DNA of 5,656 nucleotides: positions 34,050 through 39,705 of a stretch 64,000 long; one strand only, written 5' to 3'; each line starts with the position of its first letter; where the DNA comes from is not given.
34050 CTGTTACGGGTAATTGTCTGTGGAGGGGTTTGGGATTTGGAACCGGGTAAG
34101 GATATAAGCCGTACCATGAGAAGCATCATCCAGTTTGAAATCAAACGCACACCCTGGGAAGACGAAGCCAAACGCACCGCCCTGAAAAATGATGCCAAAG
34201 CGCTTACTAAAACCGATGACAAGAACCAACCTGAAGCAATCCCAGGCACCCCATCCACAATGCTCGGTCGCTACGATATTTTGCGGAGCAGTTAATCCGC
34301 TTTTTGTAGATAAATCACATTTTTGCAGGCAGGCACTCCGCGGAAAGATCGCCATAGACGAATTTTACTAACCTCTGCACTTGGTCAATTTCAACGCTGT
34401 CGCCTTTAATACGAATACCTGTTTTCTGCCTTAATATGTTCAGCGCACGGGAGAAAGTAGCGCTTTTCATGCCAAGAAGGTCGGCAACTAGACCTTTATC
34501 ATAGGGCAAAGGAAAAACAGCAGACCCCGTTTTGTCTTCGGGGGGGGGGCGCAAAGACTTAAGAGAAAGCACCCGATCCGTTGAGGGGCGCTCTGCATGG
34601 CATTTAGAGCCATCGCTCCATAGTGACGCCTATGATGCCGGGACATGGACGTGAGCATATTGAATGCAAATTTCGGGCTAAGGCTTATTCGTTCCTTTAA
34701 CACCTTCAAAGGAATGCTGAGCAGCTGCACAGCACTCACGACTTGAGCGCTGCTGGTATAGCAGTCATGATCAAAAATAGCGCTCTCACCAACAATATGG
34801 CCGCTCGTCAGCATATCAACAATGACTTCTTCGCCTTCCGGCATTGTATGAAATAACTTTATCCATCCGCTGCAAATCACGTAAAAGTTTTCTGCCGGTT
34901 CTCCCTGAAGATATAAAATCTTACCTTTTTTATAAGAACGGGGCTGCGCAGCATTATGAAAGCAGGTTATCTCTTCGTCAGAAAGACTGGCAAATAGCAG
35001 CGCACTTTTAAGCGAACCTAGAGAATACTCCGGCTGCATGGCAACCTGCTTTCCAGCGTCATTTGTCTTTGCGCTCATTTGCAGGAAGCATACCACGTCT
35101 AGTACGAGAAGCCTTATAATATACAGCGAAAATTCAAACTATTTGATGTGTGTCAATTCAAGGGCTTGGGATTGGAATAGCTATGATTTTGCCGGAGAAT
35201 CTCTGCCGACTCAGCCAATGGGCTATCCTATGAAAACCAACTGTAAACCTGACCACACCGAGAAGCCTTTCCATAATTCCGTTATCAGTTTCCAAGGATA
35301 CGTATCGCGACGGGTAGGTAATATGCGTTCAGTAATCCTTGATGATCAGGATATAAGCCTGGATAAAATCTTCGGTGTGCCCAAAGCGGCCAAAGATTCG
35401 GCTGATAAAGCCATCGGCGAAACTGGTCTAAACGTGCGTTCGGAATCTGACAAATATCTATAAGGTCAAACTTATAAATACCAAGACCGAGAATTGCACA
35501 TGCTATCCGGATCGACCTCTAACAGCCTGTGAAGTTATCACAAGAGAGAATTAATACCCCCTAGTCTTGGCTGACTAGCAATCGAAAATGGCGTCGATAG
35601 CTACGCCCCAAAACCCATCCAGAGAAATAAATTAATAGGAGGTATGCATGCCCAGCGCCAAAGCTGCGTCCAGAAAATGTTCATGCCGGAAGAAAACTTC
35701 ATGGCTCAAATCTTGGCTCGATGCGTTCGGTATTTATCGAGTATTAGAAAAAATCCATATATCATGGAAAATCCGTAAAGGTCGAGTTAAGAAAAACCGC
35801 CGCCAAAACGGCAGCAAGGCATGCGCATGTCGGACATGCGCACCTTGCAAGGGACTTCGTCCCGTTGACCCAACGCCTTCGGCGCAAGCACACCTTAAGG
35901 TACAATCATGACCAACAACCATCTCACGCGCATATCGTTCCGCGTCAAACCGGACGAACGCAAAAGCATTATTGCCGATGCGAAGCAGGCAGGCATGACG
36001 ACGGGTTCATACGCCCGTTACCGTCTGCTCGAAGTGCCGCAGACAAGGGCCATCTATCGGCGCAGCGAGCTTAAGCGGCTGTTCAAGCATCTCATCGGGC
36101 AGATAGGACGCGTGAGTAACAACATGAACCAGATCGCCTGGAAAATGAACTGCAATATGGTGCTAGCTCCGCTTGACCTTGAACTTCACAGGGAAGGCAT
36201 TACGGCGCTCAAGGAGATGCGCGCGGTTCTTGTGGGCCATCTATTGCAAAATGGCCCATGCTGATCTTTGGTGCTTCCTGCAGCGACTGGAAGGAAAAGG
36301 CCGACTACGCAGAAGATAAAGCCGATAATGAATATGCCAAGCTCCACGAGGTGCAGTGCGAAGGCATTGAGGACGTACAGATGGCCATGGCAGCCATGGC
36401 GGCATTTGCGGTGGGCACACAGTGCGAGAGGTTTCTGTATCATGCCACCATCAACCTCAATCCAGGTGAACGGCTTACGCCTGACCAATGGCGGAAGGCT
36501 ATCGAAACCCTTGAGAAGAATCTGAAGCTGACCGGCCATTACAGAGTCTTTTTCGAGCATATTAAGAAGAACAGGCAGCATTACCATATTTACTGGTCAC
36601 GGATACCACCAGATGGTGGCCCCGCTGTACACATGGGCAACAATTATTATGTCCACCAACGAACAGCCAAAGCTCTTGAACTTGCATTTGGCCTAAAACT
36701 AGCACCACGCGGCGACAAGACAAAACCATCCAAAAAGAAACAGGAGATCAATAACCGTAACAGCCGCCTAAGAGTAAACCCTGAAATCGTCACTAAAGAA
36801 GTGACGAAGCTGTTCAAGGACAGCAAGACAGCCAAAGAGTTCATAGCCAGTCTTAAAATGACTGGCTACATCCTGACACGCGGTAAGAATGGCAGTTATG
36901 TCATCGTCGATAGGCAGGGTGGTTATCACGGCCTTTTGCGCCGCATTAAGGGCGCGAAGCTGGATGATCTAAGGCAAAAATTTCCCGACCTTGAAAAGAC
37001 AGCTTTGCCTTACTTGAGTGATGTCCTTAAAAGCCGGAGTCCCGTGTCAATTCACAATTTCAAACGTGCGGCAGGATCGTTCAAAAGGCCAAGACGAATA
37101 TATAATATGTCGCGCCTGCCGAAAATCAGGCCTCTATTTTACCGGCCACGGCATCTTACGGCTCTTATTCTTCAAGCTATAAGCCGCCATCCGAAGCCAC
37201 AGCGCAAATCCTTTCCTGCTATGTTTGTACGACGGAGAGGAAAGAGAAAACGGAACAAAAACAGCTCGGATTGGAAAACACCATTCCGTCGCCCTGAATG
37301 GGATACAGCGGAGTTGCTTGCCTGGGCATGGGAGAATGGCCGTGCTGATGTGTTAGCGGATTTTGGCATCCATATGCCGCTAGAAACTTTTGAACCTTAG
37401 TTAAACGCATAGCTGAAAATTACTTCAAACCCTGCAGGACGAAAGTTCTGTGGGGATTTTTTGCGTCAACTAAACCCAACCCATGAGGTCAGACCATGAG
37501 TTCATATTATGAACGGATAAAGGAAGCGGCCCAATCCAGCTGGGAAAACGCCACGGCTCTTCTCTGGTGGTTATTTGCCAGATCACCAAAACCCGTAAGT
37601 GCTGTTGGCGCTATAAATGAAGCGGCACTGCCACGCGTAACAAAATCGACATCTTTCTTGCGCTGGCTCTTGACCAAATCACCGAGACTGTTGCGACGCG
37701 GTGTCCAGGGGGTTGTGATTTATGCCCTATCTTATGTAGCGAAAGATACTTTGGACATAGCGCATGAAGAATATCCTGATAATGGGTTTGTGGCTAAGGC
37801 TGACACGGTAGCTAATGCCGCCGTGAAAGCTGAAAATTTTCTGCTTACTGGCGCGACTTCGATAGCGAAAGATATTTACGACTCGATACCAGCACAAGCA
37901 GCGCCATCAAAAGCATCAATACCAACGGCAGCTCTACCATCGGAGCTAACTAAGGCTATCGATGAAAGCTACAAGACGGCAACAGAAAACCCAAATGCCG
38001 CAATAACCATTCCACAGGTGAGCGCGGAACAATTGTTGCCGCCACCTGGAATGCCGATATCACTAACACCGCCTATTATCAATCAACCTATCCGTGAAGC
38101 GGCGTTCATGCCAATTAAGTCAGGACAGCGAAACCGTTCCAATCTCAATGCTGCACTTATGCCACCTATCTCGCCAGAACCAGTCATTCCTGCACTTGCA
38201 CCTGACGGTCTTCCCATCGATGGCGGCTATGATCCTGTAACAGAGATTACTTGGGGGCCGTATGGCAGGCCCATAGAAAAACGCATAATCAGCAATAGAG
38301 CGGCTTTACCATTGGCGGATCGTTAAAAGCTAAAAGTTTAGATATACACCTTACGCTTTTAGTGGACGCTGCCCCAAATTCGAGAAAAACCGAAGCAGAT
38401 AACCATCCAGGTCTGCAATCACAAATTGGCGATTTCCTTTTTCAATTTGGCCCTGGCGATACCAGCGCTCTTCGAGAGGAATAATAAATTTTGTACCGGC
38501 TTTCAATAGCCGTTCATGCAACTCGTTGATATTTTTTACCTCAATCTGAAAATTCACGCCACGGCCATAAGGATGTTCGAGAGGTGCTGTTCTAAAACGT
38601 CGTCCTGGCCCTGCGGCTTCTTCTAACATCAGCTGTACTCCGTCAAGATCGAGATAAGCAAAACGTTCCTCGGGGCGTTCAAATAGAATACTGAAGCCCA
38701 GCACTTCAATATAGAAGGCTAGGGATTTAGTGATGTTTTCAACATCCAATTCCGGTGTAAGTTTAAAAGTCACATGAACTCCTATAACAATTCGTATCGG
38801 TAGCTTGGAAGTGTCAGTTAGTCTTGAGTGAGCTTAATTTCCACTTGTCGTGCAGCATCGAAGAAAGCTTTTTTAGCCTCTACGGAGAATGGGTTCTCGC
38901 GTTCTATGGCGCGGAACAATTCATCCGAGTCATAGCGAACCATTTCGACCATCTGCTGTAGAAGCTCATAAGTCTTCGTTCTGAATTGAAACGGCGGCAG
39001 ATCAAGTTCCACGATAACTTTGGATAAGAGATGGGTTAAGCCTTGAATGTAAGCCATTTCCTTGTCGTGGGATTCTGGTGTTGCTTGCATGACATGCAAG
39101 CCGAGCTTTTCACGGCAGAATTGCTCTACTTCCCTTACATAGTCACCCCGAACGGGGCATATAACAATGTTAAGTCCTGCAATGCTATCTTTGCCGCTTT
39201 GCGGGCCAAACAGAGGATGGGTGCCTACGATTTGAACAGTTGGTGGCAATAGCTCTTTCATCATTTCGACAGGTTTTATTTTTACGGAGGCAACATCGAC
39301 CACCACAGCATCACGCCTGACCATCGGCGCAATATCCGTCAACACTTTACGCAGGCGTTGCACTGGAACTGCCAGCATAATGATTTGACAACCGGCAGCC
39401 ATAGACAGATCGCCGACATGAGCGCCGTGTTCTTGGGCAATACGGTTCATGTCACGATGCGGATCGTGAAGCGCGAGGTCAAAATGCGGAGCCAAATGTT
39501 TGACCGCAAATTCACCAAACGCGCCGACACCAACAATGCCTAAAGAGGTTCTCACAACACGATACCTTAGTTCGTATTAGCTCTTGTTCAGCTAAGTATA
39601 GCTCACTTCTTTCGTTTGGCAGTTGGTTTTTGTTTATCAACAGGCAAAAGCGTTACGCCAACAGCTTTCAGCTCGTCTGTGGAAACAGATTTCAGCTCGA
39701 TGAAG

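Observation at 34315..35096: Crp/Fnr-family regulator interrupted at a G10 homopolymer: phase-variation candidate or sequencing error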

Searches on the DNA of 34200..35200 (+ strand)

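Call 4: search_dna_similar(query=window:34200-35200:+, collection=plasmids, mode=near)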
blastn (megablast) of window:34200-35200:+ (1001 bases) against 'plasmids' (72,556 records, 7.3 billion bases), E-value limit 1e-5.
No match.

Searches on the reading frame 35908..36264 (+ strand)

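Call 16: search_protein_families(library=pfam, proteins=[window:35908-36264:+], max_evalue=0.01)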
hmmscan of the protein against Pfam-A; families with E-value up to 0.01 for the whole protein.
window:35908-36264:+ (118 aa): 2 families
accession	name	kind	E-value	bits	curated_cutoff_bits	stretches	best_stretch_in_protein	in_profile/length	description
PF21983.2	NikA-like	-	1.7e-13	50.9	27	1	7-79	5-71/72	Mobilization protein NikA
PF05713.17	MobC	-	0.0011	19.8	23.2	1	65-81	3-19/45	Bacterial mobilisation protein (MobC)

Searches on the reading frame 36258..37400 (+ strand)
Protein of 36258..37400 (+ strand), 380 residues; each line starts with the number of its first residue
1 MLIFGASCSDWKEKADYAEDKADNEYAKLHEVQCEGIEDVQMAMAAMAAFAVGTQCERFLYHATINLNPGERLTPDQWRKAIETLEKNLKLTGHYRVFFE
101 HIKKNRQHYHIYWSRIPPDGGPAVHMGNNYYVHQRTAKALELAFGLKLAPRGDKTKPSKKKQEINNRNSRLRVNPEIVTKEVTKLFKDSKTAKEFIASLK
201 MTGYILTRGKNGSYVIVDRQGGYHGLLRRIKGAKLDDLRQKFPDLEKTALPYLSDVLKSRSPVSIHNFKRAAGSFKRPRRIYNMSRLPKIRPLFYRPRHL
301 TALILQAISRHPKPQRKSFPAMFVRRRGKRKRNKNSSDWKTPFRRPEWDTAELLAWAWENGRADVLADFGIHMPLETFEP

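Call 16: search_protein_families(library=pfam, proteins=[window:36258-37400:+], max_evalue=0.01)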
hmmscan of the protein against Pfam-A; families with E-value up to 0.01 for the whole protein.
window:36258-37400:+ (380 aa): 1 family
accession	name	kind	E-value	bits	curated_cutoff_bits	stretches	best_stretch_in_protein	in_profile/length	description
PF03432.20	Relaxase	-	6.4e-18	65.7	24.6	1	17-146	1-132/132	MobA/VirD2-like, nuclease domain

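Call 68: find_related_loci(query=window:36258-37400:+, collection=metagenome_contigs, flank=7000)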
Query window:36258-37400:+ (380 aa) in metagenome_contigs; peptide patterns used: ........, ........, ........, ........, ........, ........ (x = any residue, [..] = any of these).
237 stretches matched a pattern, but none encodes a relative of the query by tblastn (E <= 1e-3).

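Call 69: search_dna_similar(query=window:36258-37400:+, collection=plasmids, mode=protein, max_rows=10)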
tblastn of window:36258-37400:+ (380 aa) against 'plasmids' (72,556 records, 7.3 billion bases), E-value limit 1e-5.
Records with a match: 22; places in all: 22; records where one place covers at least 80% of the query: 0.
Best place of each record, by identity: <60% 22.
By first word of the organism name: Hymenobacter 3; Bradyrhizobium 2; Sinorhizobium 2; Xanthomonas 2; Calothrix 2; Frigidibacter 1; Peteryoungia 1; Acidithiobacillus 1; Sphingopyxis 1; Sphingobium 1; and 6 more.
By predicted mobility (MOB-suite, as given by PLSDB): mobilizable 9; non-mobilizable 9; conjugative 4.
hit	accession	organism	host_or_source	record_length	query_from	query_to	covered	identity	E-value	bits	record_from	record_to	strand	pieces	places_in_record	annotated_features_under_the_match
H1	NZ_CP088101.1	Bradyrhizobium barranii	cell culture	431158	1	251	66%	31.4%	2e-24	112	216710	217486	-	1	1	relaxase/mobilization nuclease domain-containing protein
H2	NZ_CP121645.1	Bradyrhizobium barranii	Chamaecytisus prolifer var. ...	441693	1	251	66%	31.4%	2e-24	112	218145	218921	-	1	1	relaxase/mobilization nuclease domain-containing protein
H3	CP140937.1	Sinorhizobium meliloti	Medicago lupulina,whole organism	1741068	23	270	65%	30.8%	6e-16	87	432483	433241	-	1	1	relaxase/mobilization nuclease domain-containing protein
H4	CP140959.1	Sinorhizobium meliloti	Medicago lupulina,whole organism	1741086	23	270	65%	30.8%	6e-16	87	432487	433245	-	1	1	relaxase/mobilization nuclease domain-containing protein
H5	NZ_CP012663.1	Frigidibacter mobilis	oil-production water,oil-production ...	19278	1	256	67%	29.1%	1e-24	112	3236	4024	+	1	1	relaxase/mobilization nuclease domain-containing protein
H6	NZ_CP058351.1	Peteryoungia desertarenae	Pure culture,Saline Desert Soil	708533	1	269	71%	26.3%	1e-9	67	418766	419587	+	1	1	hypothetical protein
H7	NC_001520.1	Acidithiobacillus ferrooxidans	-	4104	52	251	53%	35.0%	1e-36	148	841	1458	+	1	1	relaxase/mobilization nuclease domain-containing protein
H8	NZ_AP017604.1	Sphingopyxis sp. EG6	-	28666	52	255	54%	32.4%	3e-27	120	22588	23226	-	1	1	relaxase/mobilization nuclease domain-containing protein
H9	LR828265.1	Xanthomonas hortorum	Taraxacum kok-saghyz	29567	1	278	73%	23.5%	6e-8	62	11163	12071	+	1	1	hypothetical protein (x4)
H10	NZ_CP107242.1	Xanthomonas hortorum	Greek oregano,Diseased leaves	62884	1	278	73%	23.5%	7e-8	62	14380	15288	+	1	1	hypothetical protein | mobC: plasmid mobilization relaxosome protein MobC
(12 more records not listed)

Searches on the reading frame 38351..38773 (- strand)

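Call 17: search_protein_families(library=pfam, proteins=[window:38351-38773:-], max_evalue=0.01)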
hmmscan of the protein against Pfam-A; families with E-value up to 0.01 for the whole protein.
window:38351-38773:- (140 aa): 2 families
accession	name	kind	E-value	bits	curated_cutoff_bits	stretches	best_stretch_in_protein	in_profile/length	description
PF00903.31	Glyoxalase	-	1.2e-09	39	20.6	1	11-129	9-121/121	Glyoxalase/Bleomycin resistance protein/Dioxygenase superfamily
PF22677.2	Ble-like_N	-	0.008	16.4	24.5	0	7-30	5-28/41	Bleomycin resistance protein-like N-terminal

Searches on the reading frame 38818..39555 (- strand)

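Call 17: search_protein_families(library=pfam, proteins=[window:38818-39555:-], max_evalue=0.01)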
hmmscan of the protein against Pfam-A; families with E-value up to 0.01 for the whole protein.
window:38818-39555:- (245 aa): 4 families
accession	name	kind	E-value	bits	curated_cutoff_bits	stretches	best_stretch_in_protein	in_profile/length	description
PF02153.23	PDH_N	-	1.4e-19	70.5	26.5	1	47-124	37-119/154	Prephenate dehydrogenase, nucleotide-binding domain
PF20463.3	PDH_C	-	0.0013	19.5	22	1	159-183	1-25/102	Prephenate dehydrogenase, dimerization domain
PF03807.23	F420_oxidored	-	0.0023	18.9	21.6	1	5-89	2-92/94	NADP oxidoreductase coenzyme F420-dependent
PF01210.29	NAD_Gly3P_dh_N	-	0.0049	17.3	23.1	1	53-88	67-102/158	NAD-dependent glycerol-3-phosphate dehydrogenase N-terminus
